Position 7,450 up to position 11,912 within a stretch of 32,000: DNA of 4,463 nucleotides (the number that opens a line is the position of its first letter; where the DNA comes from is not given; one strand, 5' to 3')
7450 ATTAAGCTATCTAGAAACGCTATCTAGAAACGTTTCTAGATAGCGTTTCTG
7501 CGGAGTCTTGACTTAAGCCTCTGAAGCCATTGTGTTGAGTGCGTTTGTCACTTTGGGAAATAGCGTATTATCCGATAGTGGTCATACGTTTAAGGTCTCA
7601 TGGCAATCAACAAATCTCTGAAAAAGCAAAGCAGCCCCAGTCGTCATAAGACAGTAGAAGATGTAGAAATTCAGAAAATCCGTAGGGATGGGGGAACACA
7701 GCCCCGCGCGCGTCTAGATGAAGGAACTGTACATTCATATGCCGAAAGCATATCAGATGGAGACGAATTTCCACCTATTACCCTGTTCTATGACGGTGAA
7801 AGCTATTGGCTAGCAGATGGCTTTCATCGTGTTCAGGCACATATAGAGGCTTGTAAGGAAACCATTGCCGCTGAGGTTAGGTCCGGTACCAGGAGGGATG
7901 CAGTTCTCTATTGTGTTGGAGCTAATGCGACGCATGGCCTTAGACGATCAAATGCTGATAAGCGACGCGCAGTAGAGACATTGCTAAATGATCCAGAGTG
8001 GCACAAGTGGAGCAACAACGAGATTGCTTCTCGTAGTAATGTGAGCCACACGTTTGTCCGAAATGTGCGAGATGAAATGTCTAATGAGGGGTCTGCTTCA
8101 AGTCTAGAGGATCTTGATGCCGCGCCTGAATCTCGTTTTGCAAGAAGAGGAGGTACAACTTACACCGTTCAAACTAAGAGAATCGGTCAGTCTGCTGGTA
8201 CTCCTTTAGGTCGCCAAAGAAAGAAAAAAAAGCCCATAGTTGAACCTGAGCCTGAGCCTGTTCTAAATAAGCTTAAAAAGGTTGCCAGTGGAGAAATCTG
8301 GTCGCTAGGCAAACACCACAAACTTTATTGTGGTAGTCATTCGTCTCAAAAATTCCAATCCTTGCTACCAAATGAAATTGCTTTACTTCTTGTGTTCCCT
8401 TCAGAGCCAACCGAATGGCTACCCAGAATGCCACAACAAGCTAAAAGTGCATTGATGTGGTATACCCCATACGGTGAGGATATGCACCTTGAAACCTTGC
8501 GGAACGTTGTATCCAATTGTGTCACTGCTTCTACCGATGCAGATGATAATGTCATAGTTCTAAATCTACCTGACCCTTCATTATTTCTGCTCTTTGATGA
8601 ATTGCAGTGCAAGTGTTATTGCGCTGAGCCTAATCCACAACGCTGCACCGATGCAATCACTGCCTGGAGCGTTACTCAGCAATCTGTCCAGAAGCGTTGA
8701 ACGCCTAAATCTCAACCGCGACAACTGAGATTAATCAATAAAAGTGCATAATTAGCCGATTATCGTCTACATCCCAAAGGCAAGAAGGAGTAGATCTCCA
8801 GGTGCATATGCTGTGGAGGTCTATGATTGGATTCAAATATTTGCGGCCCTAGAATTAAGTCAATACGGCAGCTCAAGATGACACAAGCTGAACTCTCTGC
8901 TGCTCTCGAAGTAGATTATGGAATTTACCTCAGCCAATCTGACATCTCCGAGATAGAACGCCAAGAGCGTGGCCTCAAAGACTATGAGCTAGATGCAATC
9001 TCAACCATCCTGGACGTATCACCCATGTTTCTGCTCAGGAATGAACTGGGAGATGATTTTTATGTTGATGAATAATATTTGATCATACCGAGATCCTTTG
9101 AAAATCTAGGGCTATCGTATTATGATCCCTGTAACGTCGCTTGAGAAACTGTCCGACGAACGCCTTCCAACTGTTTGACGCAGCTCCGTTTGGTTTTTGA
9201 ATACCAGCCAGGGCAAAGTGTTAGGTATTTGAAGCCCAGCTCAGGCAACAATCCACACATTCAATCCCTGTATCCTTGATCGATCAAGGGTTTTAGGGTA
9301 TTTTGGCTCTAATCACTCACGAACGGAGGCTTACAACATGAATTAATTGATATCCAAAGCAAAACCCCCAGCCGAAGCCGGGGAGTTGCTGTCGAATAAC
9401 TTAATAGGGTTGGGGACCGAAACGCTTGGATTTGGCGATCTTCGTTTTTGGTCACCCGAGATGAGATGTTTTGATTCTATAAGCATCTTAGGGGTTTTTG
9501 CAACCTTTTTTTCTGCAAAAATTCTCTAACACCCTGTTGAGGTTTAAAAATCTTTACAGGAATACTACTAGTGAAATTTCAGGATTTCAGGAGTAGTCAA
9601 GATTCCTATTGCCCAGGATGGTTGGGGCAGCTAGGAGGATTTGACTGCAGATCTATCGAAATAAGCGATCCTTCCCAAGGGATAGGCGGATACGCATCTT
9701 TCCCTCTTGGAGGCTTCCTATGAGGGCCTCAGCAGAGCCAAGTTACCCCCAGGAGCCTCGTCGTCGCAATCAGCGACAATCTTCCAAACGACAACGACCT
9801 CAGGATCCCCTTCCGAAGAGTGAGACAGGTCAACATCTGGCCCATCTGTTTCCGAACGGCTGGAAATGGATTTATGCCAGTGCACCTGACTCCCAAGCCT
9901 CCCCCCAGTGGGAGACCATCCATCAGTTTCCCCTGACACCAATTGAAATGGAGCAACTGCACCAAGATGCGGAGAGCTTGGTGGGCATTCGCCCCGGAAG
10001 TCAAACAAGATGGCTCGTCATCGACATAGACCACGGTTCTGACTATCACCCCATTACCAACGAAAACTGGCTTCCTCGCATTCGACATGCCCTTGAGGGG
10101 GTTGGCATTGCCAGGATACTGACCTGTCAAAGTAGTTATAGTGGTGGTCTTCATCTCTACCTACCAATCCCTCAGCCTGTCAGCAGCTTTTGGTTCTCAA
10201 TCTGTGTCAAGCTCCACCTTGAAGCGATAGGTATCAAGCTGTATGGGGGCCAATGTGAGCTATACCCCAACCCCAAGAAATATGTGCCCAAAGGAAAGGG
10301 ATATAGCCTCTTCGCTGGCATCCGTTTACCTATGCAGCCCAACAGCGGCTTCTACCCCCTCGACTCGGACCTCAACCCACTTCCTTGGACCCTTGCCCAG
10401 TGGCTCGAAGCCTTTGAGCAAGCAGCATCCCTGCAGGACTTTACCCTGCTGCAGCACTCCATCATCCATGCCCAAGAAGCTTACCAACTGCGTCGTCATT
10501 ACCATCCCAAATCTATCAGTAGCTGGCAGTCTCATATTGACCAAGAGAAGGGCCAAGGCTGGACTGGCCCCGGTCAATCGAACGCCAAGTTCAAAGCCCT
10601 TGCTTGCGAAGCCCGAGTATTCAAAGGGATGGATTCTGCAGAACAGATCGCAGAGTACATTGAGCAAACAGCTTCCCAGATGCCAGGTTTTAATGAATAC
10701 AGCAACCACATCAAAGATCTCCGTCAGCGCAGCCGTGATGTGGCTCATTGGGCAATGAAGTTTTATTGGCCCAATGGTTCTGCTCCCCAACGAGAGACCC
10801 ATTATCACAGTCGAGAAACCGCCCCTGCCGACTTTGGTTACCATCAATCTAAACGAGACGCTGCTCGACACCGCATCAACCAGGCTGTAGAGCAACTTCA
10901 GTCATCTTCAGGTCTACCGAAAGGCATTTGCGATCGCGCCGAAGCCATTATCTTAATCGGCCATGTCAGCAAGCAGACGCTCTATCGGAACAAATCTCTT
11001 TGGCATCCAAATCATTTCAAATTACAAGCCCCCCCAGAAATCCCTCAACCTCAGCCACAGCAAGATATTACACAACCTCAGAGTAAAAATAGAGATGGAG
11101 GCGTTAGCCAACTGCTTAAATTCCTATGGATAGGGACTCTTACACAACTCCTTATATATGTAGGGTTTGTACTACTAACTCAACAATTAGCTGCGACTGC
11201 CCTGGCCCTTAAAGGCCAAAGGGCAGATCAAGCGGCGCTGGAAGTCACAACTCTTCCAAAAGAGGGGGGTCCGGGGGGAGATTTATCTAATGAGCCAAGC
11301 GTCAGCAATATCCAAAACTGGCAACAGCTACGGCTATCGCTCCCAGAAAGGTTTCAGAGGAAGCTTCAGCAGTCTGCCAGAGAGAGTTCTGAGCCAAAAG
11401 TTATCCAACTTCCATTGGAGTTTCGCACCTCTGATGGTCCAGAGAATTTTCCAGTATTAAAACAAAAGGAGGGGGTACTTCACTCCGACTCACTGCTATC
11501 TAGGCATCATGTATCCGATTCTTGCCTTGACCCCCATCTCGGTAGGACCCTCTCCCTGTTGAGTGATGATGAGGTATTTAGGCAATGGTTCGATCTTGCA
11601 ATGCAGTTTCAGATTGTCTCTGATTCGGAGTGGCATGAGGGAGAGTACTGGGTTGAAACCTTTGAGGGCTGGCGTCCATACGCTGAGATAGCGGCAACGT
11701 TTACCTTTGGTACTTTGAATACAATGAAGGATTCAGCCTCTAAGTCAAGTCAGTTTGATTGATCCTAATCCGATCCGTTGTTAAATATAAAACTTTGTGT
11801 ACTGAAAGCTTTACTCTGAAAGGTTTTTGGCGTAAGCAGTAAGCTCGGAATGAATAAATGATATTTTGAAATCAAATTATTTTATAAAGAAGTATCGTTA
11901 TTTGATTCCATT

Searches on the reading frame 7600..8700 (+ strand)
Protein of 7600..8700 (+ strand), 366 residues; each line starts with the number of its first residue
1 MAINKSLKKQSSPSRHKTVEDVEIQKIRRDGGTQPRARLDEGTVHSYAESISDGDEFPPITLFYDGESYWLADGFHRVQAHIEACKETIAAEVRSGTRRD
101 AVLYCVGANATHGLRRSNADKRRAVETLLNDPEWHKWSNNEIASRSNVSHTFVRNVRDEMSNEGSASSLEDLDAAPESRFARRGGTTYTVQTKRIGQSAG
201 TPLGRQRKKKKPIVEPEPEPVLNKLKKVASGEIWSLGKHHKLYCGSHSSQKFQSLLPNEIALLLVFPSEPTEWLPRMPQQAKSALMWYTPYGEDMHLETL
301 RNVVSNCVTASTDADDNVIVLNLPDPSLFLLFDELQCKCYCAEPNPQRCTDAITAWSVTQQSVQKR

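Call 18: search_protein_families(library=pfam, max_evalue=0.01, proteins=[window:7600-8700:+])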
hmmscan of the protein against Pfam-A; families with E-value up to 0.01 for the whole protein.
window:7600-8700:+ (366 aa): 0 families

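Call 59: search_protein_families(library=ncbifam, max_evalue=0.1, proteins=[window:7600-8700:+])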
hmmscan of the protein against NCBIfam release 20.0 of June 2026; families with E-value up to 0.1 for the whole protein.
window:7600-8700:+ (366 aa): 1 family
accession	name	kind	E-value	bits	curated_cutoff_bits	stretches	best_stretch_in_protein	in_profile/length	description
TIGR04285.1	nucleoid_noc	exception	0.0014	18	315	1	19-96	2-78/255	nucleoid occlusion protein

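Call 95: search_protein_families(library=padloc, max_evalue=0.001, proteins=[window:7600-8700:+])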
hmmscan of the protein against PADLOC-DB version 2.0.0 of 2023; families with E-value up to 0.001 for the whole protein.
window:7600-8700:+ (366 aa): 0 families

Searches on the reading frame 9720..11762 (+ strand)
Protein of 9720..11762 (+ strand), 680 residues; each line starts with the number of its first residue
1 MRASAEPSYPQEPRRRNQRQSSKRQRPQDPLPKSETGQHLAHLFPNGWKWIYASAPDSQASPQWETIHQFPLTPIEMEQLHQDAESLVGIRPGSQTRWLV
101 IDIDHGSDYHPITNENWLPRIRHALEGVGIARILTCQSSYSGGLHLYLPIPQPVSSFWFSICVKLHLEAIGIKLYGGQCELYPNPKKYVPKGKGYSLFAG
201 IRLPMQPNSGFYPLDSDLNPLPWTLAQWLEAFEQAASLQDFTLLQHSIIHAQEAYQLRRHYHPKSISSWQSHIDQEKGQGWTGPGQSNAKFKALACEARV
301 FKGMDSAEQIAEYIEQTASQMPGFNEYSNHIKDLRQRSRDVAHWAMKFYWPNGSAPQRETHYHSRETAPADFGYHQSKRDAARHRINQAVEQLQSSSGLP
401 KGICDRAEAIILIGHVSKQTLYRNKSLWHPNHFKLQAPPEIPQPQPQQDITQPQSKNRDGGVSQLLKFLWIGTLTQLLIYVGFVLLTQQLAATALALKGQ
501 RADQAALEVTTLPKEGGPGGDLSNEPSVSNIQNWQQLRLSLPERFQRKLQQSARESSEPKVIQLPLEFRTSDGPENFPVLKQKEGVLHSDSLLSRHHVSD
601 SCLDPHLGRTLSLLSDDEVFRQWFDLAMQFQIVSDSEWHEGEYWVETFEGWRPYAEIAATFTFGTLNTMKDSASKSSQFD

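Call 5: search_protein_families(library=pfam, max_evalue=0.1, proteins=[window:9720-11762:+])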
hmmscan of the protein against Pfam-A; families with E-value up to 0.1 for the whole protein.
window:9720-11762:+ (680 aa): 0 families

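Call 59: search_protein_families(library=ncbifam, max_evalue=0.1, proteins=[window:9720-11762:+])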
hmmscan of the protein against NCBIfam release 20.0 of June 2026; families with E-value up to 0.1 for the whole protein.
window:9720-11762:+ (680 aa): 0 families

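Call 89: search_dna_similar(query=window:9720-11762:+, collection=plasmids, mode=protein, max_rows=15, max_evalue=0.001)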
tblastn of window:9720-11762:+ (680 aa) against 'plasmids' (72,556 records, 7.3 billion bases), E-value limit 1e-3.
Records with a match: 74; places in all: 79; records where one place covers at least 80% of the query: 8.
Best place of each record, by identity: <60% 74.
By first word of the organism name: Nostoc 16; Acaryochloris 8; Leptolyngbya 8; Tolypothrix 6; Synechocystis 5; Pseudanabaena 4; Trichormus 4; Picosynechococcus 4; Calothrix 3; Microchaete 3; and 9 more.
By predicted mobility (MOB-suite, as given by PLSDB): non-mobilizable 37; conjugative 28; mobilizable 9.
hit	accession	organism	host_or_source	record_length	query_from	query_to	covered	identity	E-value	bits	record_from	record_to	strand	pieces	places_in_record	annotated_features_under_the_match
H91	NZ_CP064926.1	Acaryochloris marina S15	cell culture,surface of Pikea pinnata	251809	29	669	94%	50.6%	0e+0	599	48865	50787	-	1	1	hypothetical protein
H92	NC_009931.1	Acaryochloris marina MBIC11017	-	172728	29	669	94%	50.5%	0e+0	615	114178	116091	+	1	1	hypothetical protein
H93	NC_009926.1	Acaryochloris marina MBIC11017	-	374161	29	669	94%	50.0%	0e+0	591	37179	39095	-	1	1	hypothetical protein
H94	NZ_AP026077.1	Acaryochloris marina MBIC10699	cell culture,Ascidian, Diplosoma similis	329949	29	669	94%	49.8%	0e+0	595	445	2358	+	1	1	hypothetical protein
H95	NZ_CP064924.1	Acaryochloris marina S15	cell culture,surface of Pikea pinnata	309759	29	669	94%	49.8%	0e+0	599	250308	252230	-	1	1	hypothetical protein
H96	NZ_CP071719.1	Acaryochloris sp. 'Moss Beach'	culture,intertidal zone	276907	29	669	94%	49.5%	5e-172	610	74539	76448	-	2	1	hypothetical protein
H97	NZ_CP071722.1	Acaryochloris sp. 'Moss Beach'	culture,intertidal zone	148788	29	669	94%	48.7%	2e-163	604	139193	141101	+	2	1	hypothetical protein (x2)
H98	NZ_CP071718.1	Acaryochloris sp. 'Moss Beach'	culture,intertidal zone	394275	29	669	83%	53.2%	2e-167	611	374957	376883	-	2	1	hypothetical protein (x2)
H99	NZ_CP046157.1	Leptolyngbya sp. BL0902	cell culture,open pond on an algae farm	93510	29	432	59%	37.4%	5e-75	270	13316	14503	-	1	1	hypothetical protein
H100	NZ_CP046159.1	Leptolyngbya sp. BL0902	cell culture,open pond on an algae farm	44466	29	432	59%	36.5%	2e-72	263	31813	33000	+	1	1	hypothetical protein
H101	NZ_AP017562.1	Pseudanabaena sp. ABRG5-3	-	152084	37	430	58%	36.7%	9e-67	246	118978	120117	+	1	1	hypothetical protein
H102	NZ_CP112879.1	Pseudanabaena galeata CCNP1313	-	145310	36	430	58%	35.9%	2e-65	243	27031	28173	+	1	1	hypothetical protein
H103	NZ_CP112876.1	Pseudanabaena galeata CCNP1313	-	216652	31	430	59%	34.6%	1e-57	219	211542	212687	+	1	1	hypothetical protein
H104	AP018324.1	Nostoc sp. HK-01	-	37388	30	432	59%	33.6%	2e-55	212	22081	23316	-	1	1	hypothetical protein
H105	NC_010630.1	Nostoc punctiforme PCC 73102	-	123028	29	434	60%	33.3%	2e-55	213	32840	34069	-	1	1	hypothetical protein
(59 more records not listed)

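Call 90: search_solved_structures(query=window:9720-11762:+, max_evalue=1)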
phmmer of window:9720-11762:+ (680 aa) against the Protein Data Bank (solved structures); distinct sequences matched with E-value up to 1: 2.
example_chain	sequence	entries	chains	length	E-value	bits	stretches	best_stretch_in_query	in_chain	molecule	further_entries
2iru_A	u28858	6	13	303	0.036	15.9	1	90-164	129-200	Putative DNA ligase-like protein Rv0938/MT0965 | DNA ligase-like protein Rv0938/MT0965 | Putative DNA ligase-like protein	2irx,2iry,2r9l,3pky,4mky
1wix_A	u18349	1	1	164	0.25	13.1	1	220-309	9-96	Hook homolog 1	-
